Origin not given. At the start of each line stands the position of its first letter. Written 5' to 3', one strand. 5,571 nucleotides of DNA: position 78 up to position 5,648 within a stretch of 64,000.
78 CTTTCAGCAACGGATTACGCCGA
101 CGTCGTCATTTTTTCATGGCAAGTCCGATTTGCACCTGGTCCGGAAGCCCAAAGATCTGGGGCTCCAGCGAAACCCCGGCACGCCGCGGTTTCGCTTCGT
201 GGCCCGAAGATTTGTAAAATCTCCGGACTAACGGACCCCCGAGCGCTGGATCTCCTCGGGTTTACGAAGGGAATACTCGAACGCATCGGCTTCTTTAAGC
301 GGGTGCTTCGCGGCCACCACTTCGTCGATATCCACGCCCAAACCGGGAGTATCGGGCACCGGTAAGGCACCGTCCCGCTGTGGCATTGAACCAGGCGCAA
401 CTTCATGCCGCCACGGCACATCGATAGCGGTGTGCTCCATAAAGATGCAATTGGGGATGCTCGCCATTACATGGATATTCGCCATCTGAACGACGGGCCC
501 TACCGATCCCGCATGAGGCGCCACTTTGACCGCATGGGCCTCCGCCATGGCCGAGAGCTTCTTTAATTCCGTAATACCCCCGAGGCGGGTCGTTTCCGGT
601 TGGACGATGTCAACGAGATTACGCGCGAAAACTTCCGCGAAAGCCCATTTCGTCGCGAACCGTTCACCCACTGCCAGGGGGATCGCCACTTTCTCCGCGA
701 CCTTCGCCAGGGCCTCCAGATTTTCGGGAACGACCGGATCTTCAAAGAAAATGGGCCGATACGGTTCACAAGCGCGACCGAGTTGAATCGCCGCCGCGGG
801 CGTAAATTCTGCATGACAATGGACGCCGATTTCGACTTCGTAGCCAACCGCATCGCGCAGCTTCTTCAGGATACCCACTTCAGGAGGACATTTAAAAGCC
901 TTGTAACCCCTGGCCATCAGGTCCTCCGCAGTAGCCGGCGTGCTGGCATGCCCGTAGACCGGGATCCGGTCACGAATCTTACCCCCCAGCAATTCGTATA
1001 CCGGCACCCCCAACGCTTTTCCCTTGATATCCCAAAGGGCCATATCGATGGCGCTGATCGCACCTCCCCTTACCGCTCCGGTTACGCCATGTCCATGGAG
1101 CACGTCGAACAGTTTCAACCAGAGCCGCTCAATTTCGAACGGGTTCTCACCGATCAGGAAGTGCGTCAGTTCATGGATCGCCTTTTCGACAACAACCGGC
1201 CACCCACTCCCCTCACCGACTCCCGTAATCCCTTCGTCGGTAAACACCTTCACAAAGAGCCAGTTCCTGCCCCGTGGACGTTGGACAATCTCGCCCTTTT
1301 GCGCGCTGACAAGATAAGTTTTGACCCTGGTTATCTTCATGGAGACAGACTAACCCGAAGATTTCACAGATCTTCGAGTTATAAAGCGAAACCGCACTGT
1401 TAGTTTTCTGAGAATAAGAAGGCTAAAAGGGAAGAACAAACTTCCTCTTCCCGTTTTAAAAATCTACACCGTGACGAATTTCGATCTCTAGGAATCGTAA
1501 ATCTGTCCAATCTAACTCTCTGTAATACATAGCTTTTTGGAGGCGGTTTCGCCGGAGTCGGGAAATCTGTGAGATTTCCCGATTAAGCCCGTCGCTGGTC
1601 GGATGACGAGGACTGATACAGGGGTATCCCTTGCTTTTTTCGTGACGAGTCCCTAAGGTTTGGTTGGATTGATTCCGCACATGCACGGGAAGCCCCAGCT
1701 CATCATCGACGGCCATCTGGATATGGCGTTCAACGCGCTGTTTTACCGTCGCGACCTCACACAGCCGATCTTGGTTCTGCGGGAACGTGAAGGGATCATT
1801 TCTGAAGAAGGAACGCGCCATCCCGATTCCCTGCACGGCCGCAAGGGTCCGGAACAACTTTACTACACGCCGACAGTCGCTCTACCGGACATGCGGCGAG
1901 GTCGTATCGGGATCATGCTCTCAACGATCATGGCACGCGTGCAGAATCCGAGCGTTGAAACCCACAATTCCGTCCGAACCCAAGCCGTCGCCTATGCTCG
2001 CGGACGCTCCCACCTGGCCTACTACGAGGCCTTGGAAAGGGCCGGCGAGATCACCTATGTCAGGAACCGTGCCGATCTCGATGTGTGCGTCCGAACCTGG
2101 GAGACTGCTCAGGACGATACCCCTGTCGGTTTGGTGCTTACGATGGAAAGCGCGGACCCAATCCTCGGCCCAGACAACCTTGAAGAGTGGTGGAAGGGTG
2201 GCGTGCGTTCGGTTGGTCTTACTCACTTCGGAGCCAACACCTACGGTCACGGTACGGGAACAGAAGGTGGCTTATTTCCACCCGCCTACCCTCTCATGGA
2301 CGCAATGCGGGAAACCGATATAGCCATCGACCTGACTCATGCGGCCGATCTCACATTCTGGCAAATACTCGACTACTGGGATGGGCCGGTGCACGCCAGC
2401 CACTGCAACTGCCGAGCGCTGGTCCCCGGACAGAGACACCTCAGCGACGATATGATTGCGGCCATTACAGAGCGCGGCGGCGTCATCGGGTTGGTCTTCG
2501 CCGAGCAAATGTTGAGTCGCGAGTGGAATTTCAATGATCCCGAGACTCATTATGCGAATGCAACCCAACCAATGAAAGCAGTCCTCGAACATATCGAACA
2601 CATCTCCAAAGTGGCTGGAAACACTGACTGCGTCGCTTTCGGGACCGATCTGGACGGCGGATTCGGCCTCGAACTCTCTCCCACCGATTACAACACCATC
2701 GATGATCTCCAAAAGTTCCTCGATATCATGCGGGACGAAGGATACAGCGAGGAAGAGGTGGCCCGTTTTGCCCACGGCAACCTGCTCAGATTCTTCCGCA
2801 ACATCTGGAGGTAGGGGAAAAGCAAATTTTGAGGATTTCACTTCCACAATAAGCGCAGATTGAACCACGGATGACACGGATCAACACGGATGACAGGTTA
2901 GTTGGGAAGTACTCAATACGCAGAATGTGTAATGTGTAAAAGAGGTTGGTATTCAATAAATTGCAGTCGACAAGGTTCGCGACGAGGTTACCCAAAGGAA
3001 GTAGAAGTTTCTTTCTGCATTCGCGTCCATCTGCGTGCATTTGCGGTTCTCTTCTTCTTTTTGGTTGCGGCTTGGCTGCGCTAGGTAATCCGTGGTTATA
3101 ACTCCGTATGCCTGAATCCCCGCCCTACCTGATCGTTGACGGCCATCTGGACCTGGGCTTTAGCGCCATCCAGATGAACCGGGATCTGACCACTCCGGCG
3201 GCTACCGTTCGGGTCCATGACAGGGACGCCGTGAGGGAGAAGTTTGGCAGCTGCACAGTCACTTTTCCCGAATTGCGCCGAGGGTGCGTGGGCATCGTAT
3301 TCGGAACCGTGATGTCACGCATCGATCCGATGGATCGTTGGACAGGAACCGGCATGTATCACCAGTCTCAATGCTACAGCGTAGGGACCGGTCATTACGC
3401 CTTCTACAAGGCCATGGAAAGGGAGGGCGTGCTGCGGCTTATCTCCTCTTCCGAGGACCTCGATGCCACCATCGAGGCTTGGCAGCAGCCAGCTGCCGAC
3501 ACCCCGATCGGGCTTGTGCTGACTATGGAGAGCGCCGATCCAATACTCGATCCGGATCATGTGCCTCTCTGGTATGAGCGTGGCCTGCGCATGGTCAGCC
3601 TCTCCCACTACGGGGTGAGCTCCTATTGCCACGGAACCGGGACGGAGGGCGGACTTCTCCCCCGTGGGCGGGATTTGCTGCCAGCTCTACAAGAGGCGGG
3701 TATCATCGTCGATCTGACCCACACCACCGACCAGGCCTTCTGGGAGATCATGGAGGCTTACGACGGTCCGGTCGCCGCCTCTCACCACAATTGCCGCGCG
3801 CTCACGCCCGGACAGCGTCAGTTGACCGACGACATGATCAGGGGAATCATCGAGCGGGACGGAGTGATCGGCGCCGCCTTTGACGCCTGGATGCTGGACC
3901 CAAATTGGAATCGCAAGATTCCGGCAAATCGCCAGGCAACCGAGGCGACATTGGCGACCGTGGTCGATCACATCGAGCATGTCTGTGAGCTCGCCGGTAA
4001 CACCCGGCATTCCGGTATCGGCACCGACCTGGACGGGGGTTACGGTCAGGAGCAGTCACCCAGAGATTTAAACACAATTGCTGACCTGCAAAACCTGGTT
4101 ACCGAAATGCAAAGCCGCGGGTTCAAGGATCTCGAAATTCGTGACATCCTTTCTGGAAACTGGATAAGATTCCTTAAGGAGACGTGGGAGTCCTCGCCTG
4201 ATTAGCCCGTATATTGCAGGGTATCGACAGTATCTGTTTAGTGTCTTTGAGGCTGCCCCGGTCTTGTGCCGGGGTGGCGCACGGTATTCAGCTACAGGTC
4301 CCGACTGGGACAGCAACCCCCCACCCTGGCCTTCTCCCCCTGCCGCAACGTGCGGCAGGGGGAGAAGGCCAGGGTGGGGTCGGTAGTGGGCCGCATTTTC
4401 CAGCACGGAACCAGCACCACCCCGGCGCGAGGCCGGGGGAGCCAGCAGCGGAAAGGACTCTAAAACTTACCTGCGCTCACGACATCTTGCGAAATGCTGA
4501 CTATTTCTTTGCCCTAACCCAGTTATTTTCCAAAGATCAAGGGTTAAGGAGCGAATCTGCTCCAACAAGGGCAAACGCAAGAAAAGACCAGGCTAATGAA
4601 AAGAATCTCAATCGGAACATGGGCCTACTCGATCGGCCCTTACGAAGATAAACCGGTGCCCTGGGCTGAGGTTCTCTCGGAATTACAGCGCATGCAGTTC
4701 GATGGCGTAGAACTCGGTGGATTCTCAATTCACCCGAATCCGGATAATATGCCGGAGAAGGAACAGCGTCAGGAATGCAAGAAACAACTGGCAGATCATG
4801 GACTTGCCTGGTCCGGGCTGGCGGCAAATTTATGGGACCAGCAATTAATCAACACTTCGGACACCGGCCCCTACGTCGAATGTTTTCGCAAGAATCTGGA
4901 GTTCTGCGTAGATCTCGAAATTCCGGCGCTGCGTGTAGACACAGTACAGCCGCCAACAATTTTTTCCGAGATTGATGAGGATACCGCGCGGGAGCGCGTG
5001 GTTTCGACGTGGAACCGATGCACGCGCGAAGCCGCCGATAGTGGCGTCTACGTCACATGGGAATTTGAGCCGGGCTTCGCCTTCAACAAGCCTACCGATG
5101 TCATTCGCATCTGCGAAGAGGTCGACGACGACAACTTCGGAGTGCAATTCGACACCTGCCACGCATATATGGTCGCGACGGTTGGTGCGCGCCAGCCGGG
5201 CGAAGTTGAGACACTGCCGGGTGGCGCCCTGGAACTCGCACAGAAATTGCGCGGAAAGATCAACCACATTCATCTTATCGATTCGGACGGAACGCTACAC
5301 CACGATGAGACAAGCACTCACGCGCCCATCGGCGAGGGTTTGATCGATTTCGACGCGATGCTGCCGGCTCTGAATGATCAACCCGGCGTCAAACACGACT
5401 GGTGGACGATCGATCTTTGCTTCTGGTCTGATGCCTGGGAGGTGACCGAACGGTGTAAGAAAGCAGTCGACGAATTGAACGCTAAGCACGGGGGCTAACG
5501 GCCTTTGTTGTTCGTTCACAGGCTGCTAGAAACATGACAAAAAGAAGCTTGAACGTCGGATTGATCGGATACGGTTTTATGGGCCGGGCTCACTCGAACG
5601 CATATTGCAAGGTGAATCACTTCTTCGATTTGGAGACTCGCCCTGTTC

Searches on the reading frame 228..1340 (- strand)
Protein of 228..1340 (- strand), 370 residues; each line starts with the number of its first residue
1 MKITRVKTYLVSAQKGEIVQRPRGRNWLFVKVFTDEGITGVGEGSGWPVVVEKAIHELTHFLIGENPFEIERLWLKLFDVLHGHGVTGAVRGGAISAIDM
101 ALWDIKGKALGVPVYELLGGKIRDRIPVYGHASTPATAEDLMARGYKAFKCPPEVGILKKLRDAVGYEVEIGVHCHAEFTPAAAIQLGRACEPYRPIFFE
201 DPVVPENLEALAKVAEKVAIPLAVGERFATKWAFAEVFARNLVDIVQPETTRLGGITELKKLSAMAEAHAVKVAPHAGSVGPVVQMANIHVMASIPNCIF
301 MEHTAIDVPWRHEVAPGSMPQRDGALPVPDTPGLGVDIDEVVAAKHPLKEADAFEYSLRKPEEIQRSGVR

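Call 51: search_protein_families(library=pfam, proteins=[window:228-1340:-], max_evalue=0.00001)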
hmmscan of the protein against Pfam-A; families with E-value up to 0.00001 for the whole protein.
window:228-1340:- (370 aa): 2 families
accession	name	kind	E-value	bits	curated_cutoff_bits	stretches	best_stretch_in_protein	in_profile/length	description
PF13378.12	MR_MLE_C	-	2e-56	191.6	29.4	1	137-340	5-217/219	Enolase C-terminal domain-like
PF02746.21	MR_MLE_N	-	1.4e-17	64.4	22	1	27-119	28-117/117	Mandelate racemase / muconate lactonizing enzyme, N-terminal domain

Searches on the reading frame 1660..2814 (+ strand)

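Call 51: search_protein_families(library=pfam, proteins=[window:1660-2814:+], max_evalue=0.00001)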
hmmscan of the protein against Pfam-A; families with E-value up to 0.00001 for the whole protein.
window:1660-2814:+ (384 aa): 1 family
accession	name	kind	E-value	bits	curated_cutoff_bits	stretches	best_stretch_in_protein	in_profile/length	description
PF01244.27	Peptidase_M19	-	1.1e-48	166.4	26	1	73-380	37-318/319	Membrane dipeptidase (Peptidase family M19)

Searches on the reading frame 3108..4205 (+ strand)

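Call 51: search_protein_families(library=pfam, proteins=[window:3108-4205:+], max_evalue=0.00001)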
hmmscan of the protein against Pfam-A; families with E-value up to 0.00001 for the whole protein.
window:3108-4205:+ (365 aa): 1 family
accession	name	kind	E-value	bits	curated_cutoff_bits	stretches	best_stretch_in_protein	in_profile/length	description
PF01244.27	Peptidase_M19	-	1.3e-51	176.1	26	1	9-358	8-319/319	Membrane dipeptidase (Peptidase family M19)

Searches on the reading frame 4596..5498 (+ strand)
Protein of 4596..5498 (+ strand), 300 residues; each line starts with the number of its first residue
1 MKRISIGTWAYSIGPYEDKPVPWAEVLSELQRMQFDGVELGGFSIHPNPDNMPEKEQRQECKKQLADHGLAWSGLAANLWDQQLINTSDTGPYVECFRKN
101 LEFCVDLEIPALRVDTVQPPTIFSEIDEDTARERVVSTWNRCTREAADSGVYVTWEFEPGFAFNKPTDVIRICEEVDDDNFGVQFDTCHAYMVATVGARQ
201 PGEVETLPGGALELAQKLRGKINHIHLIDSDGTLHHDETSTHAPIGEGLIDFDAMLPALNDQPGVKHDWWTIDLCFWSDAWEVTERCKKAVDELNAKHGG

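Call 51: search_protein_families(library=pfam, proteins=[window:4596-5498:+], max_evalue=0.00001)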
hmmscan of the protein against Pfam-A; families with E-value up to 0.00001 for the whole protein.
window:4596-5498:+ (300 aa): 1 family
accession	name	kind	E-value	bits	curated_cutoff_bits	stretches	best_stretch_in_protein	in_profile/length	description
PF01261.30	AP_endonuc_2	-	2.5e-31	109.7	31.1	1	29-262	3-219/249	Xylose isomerase-like TIM barrel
